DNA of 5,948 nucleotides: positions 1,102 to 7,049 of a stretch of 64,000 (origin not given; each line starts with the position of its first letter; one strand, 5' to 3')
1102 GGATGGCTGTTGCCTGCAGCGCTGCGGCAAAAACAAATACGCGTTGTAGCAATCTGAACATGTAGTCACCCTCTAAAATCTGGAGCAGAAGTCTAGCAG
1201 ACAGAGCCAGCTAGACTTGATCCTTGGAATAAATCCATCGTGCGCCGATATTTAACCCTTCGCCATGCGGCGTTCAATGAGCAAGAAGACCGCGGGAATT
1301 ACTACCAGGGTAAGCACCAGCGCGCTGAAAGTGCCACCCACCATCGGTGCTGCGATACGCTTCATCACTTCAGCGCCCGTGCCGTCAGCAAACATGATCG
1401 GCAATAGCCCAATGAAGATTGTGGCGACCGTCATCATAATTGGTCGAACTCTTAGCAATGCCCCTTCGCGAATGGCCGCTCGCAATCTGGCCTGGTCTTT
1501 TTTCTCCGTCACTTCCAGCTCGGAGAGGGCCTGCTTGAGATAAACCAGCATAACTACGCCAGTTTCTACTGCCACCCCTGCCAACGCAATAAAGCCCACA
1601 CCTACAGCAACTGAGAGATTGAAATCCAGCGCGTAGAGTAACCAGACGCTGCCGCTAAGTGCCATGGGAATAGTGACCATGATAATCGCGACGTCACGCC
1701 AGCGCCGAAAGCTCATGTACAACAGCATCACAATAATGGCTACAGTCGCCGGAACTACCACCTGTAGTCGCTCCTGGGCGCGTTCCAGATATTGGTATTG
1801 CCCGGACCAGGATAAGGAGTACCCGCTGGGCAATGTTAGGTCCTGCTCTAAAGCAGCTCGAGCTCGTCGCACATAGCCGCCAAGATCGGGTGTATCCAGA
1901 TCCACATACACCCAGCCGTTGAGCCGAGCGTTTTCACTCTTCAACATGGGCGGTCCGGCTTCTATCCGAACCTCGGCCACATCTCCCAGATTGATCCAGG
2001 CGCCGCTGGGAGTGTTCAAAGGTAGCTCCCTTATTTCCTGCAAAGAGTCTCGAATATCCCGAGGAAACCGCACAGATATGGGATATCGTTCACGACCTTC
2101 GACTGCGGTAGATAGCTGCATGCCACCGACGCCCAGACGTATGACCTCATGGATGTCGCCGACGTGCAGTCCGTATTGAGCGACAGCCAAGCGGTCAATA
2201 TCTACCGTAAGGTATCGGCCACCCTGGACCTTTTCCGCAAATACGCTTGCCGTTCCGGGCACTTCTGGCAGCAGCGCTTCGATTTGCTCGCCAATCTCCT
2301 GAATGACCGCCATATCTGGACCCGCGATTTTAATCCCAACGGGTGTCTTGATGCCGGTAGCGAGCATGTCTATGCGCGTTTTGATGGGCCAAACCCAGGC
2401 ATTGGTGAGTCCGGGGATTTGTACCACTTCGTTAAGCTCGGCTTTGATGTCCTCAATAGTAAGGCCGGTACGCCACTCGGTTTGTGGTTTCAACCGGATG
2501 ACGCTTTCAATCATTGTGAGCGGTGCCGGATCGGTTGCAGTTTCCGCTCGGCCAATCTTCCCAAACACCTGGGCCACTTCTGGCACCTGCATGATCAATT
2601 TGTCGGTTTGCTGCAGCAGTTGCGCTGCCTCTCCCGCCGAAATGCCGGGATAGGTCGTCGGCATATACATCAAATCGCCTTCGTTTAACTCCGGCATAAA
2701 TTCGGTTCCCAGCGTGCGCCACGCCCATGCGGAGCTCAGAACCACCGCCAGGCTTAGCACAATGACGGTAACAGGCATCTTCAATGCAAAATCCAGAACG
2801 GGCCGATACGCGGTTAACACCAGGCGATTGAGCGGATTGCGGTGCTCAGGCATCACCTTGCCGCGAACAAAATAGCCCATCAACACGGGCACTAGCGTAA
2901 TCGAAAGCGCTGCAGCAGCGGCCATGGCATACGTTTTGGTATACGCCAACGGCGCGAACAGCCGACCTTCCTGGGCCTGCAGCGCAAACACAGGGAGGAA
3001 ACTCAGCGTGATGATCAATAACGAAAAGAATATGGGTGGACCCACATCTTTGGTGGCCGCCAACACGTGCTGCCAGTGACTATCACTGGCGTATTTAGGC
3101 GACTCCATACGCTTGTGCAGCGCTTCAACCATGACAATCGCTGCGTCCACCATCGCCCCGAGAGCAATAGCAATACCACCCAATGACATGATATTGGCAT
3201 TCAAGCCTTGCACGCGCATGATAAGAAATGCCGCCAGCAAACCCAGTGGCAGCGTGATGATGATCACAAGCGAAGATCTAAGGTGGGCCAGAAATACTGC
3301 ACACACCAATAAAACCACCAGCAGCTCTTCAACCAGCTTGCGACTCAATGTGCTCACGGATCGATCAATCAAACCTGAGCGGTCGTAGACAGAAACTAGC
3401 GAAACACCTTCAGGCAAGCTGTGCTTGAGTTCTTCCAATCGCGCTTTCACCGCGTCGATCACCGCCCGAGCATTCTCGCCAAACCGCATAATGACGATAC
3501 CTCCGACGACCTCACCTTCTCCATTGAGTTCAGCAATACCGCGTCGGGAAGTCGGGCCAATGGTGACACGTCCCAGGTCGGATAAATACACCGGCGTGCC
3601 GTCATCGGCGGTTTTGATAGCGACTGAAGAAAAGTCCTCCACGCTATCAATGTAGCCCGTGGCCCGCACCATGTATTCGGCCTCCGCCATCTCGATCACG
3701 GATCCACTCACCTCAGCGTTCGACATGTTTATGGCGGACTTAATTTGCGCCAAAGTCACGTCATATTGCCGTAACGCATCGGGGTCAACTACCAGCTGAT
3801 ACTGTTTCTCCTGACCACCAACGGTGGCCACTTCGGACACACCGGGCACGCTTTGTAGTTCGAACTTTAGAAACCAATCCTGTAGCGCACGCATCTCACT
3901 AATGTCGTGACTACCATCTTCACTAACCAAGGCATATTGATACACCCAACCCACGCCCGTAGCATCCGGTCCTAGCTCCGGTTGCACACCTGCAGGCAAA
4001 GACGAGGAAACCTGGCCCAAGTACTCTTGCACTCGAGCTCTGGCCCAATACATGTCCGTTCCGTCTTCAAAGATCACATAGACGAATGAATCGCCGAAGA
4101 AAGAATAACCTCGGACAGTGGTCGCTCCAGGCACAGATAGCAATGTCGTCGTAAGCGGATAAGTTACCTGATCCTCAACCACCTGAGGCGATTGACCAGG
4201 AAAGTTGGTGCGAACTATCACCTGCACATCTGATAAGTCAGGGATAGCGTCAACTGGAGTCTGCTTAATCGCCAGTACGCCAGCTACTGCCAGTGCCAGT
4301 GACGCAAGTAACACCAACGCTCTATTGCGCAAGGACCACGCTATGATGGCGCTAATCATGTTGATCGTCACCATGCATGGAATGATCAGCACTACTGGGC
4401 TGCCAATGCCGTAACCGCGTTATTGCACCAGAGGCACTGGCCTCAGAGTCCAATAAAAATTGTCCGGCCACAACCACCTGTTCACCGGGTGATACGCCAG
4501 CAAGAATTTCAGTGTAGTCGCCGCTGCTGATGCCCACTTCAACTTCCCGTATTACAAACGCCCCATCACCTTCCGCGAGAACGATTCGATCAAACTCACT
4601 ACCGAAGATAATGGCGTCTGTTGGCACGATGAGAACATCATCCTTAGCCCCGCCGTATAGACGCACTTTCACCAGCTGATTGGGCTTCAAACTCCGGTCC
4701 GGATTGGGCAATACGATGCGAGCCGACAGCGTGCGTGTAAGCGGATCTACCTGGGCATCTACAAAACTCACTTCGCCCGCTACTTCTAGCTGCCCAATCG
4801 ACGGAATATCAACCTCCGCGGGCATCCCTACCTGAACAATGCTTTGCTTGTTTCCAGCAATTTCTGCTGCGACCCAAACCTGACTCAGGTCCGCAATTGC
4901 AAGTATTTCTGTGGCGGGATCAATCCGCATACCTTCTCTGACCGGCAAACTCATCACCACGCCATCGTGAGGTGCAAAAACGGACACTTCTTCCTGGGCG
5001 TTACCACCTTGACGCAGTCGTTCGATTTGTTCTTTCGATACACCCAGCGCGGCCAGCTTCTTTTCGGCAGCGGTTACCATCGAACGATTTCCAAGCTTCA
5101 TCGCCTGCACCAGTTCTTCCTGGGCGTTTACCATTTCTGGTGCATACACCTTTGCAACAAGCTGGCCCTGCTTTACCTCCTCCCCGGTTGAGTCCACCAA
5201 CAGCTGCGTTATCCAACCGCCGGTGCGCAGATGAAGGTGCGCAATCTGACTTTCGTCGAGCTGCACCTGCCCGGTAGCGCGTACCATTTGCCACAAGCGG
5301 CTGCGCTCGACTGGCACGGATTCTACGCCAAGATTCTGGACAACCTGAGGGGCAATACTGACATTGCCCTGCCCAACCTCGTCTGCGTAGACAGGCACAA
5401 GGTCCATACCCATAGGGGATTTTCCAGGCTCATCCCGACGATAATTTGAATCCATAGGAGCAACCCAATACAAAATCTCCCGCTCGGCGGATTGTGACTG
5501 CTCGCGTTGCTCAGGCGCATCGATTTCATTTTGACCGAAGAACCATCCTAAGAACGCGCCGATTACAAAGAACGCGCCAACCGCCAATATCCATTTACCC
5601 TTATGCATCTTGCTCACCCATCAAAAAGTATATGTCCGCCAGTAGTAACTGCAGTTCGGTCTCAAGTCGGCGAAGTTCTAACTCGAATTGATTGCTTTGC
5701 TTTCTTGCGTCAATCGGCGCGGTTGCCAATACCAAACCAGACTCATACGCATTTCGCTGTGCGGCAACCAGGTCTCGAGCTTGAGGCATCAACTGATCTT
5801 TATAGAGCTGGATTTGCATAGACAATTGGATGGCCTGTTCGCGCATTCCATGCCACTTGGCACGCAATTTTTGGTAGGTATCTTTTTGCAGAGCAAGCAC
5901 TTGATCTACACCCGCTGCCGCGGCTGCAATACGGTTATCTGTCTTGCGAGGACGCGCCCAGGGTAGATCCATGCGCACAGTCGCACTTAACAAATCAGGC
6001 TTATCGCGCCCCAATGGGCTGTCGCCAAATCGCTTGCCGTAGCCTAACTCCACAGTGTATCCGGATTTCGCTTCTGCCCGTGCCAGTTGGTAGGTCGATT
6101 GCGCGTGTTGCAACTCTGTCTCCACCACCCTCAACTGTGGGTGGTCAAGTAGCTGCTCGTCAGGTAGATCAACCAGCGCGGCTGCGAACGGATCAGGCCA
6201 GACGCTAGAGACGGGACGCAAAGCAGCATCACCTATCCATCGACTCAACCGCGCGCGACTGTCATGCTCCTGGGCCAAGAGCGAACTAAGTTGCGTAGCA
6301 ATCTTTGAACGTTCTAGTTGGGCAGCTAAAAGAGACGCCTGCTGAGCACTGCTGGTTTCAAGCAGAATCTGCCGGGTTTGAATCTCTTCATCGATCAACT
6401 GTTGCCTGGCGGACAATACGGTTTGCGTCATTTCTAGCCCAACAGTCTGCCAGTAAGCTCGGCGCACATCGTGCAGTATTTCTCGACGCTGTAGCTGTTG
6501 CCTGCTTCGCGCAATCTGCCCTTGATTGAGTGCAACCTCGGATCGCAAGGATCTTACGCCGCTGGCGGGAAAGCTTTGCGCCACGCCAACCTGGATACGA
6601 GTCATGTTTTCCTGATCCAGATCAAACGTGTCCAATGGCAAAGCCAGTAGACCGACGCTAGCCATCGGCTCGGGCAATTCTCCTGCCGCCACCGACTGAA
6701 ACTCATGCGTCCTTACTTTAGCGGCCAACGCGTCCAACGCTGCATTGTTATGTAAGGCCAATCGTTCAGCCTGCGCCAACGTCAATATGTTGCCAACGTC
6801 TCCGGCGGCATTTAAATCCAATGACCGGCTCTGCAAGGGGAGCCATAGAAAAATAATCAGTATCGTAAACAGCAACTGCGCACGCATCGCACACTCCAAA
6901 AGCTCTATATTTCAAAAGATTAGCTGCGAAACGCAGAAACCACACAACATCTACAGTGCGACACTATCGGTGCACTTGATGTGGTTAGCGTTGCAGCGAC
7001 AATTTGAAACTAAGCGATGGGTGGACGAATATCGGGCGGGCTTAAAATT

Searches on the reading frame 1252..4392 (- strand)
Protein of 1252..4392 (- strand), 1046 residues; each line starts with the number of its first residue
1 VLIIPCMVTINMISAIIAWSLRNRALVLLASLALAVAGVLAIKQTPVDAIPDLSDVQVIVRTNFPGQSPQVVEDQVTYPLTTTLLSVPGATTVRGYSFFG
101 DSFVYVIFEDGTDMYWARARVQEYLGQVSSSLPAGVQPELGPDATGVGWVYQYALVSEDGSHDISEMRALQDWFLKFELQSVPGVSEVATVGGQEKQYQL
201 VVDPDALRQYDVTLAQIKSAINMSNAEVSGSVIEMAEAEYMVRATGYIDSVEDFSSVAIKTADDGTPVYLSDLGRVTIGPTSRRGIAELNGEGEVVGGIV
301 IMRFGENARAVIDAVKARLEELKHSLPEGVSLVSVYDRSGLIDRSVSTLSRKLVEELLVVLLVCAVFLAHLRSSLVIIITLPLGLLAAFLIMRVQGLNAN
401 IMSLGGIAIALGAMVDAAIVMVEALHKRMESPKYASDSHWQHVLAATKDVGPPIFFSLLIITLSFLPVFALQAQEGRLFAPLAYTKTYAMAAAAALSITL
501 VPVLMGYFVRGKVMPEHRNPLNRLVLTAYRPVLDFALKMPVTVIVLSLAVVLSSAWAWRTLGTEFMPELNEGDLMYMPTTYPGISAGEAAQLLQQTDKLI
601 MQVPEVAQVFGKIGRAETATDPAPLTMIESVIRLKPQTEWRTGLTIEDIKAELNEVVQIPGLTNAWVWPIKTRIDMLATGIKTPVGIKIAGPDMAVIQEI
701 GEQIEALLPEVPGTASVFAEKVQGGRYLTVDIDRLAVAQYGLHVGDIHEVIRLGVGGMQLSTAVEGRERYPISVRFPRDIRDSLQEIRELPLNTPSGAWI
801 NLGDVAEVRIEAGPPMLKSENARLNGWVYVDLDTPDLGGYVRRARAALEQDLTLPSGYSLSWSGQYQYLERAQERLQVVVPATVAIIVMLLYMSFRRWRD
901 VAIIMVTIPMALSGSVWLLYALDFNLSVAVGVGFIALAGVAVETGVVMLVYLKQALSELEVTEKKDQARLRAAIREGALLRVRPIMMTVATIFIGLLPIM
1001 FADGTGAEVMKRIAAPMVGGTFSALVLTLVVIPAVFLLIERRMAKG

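Call 53: search_protein_families(library=pfam, proteins=[window:1252-4392:-], max_evalue=0.00001)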
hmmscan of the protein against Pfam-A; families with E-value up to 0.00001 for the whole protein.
window:1252-4392:- (1046 aa): 1 family
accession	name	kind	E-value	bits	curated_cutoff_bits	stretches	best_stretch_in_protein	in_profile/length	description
PF00873.25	ACR_tran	-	2.6e-238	793.9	28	1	17-1039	2-1020/1021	AcrB/AcrD/AcrF family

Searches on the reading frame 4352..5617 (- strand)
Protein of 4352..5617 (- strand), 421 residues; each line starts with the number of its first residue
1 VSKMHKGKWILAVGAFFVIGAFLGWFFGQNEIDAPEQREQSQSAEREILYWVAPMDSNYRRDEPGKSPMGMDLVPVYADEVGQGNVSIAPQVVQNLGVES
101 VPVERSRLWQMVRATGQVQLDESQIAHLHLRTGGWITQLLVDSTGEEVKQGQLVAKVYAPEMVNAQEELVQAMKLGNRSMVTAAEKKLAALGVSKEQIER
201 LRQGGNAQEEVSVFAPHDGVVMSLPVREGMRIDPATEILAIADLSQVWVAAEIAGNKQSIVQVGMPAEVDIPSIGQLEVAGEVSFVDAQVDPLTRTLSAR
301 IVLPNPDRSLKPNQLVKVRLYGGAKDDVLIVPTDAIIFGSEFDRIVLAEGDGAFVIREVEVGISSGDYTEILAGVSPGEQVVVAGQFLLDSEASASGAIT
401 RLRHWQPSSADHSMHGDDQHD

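Call 53: search_protein_families(library=pfam, proteins=[window:4352-5617:-], max_evalue=0.00001)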
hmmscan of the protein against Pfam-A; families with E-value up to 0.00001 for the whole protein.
window:4352-5617:- (421 aa): 3 families
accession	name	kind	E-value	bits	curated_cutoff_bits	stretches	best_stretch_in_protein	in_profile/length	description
PF16576.10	HlyD_D23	-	4.1e-66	222.7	30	1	108-315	2-213/214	Barrel-sandwich domain of CusB or HlyD membrane-fusion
PF13437.12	HlyD_3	-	6.4e-12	46.6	22.2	1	213-312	2-105/106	HlyD family secretion protein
PF19335.5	HMBD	-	2.9e-07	30.8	23.6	1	50-76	1-28/28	Heavy metal binding domain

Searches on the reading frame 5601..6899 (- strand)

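Call 53: search_protein_families(library=pfam, proteins=[window:5601-6899:-], max_evalue=0.00001)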
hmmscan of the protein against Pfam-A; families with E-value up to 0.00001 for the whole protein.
window:5601-6899:- (432 aa): 1 family
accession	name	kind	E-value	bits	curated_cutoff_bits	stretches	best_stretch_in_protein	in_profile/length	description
PF02321.23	OEP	-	5.8e-24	85.4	22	2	245-428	4-187/187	Outer membrane efflux protein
